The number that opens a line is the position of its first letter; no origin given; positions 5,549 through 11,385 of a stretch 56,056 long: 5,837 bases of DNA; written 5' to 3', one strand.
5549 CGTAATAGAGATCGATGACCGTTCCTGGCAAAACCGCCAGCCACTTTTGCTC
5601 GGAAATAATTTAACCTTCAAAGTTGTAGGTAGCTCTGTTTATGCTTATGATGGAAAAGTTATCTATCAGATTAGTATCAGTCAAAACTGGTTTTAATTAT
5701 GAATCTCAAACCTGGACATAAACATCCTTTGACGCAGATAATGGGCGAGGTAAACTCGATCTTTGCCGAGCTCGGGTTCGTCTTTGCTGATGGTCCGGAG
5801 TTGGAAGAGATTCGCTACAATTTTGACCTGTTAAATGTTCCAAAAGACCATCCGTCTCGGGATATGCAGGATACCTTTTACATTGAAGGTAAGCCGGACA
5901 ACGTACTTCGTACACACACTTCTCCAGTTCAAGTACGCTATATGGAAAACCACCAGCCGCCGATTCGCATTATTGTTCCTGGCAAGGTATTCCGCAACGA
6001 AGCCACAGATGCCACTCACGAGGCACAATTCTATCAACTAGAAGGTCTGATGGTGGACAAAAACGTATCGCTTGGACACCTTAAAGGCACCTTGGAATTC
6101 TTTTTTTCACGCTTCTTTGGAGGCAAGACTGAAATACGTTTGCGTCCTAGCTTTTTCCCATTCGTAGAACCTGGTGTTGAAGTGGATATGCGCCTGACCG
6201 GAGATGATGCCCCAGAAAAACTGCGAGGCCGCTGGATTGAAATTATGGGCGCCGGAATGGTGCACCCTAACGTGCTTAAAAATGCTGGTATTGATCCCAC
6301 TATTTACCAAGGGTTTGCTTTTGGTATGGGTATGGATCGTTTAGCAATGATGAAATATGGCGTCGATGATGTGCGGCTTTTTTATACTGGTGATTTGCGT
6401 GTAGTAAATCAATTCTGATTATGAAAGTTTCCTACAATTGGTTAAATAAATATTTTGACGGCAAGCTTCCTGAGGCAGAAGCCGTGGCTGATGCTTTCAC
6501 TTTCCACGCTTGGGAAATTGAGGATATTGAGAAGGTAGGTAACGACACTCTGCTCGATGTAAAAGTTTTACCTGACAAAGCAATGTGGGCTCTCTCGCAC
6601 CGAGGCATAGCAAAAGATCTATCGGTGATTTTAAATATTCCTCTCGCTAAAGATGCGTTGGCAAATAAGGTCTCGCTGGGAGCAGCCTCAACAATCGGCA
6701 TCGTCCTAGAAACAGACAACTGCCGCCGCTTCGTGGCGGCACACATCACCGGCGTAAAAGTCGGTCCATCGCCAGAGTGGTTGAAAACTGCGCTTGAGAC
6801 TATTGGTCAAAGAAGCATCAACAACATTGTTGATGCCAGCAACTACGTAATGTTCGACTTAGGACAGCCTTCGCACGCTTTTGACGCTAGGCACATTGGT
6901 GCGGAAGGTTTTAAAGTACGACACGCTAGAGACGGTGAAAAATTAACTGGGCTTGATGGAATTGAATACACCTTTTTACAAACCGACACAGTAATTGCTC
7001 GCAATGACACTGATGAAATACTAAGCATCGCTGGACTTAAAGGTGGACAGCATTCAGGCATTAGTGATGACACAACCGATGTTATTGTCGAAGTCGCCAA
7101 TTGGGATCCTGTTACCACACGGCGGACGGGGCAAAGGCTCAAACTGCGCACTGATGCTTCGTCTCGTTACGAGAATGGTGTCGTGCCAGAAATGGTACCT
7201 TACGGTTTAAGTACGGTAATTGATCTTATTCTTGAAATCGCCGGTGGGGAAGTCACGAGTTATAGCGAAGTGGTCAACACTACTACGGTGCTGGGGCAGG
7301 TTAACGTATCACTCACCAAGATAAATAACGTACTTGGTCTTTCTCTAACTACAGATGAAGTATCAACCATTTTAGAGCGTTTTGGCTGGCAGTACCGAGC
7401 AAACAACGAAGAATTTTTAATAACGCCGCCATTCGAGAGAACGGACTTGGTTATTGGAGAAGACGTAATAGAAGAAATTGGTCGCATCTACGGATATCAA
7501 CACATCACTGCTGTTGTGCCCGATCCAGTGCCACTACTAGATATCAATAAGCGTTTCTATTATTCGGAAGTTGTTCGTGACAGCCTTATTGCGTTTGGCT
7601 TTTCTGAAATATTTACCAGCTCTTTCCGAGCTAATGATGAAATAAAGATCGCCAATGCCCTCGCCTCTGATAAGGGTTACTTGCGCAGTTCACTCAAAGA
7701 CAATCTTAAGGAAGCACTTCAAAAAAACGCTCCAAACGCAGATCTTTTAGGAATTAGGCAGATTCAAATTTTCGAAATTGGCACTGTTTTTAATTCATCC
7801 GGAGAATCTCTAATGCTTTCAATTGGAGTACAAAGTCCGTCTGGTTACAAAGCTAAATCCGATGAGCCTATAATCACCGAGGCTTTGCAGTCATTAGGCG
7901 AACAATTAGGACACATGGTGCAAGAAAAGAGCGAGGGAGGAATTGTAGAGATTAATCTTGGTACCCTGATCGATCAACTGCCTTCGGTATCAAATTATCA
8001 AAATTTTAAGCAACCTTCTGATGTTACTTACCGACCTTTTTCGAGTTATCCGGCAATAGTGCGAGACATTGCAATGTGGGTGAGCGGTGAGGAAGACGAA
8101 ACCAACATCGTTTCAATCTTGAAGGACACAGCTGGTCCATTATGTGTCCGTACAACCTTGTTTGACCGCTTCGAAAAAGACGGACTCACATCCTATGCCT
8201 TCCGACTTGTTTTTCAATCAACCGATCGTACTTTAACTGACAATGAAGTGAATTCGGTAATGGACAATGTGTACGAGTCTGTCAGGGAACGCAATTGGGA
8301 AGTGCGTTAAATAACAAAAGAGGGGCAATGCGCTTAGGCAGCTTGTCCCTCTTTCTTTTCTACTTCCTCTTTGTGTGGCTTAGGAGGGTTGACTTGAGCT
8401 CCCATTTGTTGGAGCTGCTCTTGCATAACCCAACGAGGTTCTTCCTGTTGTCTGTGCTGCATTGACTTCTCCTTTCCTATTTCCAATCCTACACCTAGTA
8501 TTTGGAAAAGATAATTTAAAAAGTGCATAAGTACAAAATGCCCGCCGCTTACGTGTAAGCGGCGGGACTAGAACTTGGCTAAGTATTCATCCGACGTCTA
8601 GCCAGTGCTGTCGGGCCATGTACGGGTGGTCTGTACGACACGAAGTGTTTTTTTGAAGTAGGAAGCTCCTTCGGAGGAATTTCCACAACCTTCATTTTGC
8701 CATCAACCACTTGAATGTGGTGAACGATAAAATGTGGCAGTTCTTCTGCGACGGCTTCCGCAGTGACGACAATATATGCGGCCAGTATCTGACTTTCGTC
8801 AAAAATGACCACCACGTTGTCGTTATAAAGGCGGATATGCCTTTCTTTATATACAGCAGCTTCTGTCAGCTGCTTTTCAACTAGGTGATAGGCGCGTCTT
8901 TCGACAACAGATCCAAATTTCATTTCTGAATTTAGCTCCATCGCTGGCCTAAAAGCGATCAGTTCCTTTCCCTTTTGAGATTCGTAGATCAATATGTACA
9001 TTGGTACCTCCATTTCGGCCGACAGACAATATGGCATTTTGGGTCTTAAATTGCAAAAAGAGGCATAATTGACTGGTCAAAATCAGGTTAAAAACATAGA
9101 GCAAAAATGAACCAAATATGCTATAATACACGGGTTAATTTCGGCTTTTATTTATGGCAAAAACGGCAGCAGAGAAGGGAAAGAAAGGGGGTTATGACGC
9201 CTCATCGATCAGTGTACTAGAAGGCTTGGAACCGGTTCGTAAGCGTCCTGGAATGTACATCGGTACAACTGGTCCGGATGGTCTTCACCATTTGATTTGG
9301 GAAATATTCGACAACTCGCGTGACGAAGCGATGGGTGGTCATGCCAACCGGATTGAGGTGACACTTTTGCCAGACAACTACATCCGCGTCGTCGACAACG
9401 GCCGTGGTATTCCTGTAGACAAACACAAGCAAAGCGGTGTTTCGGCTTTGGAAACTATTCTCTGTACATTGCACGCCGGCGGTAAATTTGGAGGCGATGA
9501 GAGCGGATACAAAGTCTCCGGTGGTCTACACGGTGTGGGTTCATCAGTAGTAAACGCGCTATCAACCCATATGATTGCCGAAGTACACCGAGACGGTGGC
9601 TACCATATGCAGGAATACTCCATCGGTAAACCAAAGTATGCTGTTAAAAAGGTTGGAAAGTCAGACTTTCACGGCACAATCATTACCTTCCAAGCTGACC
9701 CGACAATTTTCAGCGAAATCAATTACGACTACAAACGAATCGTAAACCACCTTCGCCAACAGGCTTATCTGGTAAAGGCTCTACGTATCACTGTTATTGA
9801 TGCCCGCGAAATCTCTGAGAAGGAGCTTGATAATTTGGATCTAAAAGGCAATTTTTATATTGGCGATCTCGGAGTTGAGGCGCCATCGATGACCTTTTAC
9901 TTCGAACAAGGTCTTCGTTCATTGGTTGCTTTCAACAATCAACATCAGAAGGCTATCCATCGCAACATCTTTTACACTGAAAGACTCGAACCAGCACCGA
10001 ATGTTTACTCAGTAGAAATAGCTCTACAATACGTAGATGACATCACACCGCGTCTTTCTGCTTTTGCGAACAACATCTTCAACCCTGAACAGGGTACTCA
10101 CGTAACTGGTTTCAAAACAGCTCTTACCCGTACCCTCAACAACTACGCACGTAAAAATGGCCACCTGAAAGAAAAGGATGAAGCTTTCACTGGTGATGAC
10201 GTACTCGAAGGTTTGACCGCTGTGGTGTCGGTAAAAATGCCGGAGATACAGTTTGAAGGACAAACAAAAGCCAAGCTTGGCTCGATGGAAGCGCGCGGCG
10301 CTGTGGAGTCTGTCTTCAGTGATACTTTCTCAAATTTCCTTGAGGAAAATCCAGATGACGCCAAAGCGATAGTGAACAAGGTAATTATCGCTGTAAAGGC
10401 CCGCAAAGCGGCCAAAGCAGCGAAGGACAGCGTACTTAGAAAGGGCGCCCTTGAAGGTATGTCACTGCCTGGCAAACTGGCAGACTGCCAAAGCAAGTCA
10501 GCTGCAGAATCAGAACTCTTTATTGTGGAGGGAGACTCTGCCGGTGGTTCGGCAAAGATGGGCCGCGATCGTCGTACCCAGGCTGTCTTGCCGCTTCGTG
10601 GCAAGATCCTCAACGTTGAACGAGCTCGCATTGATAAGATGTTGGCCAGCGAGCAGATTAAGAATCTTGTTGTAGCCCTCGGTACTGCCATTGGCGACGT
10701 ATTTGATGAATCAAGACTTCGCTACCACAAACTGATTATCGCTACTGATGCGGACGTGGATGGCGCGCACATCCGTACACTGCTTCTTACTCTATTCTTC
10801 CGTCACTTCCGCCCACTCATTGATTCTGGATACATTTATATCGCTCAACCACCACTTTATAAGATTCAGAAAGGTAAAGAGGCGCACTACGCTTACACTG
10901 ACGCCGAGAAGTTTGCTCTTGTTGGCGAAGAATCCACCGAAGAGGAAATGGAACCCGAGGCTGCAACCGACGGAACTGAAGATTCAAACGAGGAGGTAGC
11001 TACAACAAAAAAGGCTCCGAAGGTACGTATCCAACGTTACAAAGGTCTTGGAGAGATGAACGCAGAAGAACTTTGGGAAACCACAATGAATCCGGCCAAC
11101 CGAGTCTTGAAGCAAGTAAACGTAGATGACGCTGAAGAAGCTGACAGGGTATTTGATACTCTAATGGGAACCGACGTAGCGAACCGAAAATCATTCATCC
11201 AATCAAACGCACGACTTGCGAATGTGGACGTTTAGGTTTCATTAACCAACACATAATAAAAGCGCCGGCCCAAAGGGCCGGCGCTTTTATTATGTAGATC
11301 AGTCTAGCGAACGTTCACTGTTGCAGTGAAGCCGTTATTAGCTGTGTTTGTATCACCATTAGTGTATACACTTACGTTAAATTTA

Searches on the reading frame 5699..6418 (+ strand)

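Call 56: search_protein_families(library=pfam, proteins=[window:5699-6418:+], max_evalue=0.00001)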
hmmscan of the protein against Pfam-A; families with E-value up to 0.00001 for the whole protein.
window:5699-6418:+ (239 aa): 1 family
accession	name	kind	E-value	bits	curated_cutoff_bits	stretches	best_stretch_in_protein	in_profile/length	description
PF01409.25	tRNA-synt_2d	-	2.2e-96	322.5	19.8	1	3-239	11-246/246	tRNA synthetases class II core domain (F)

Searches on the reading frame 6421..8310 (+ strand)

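Call 56: search_protein_families(library=pfam, proteins=[window:6421-8310:+], max_evalue=0.00001)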
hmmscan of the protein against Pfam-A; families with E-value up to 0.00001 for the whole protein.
window:6421-8310:+ (629 aa): 4 families
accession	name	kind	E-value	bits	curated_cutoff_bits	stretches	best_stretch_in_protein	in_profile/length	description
PF03483.22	B3_4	-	1.3e-56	191.4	29.3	1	100-275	1-174/174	B3/4 domain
PF03147.19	FDX-ACB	-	2.4e-18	66.8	31.1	1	541-627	1-92/94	Ferredoxin-fold anticodon binding domain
PF03484.21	B5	-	1.8e-17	63.7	28.6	1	294-359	1-67/67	tRNA synthetase B5 domain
PF17759.6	tRNA_synthFbeta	-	5.7e-08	32.9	22.4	1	380-460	20-109/214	Phenylalanyl tRNA synthetase beta chain CLM domain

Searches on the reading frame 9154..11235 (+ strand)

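Call 56: search_protein_families(library=pfam, proteins=[window:9154-11235:+], max_evalue=0.00001)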
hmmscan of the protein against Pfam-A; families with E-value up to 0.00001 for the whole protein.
window:9154-11235:+ (693 aa): 4 families
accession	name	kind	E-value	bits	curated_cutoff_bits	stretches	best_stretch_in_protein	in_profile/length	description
PF00204.31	DNA_gyraseB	-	2.6e-54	183.8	27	1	253-425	1-172/173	DNA gyrase B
PF00986.26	DNA_gyraseB_C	-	1.6e-29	102.3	29.8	1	623-683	3-63/63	DNA gyrase B subunit, carboxyl terminus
PF01751.28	Toprim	-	1.8e-17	63.8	23.1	1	454-565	1-95/96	Toprim domain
PF02518.31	HATPase_c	-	1.9e-13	51.3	26.4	1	41-146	3-93/111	Histidine kinase-, DNA gyrase B-, and HSP90-like ATPase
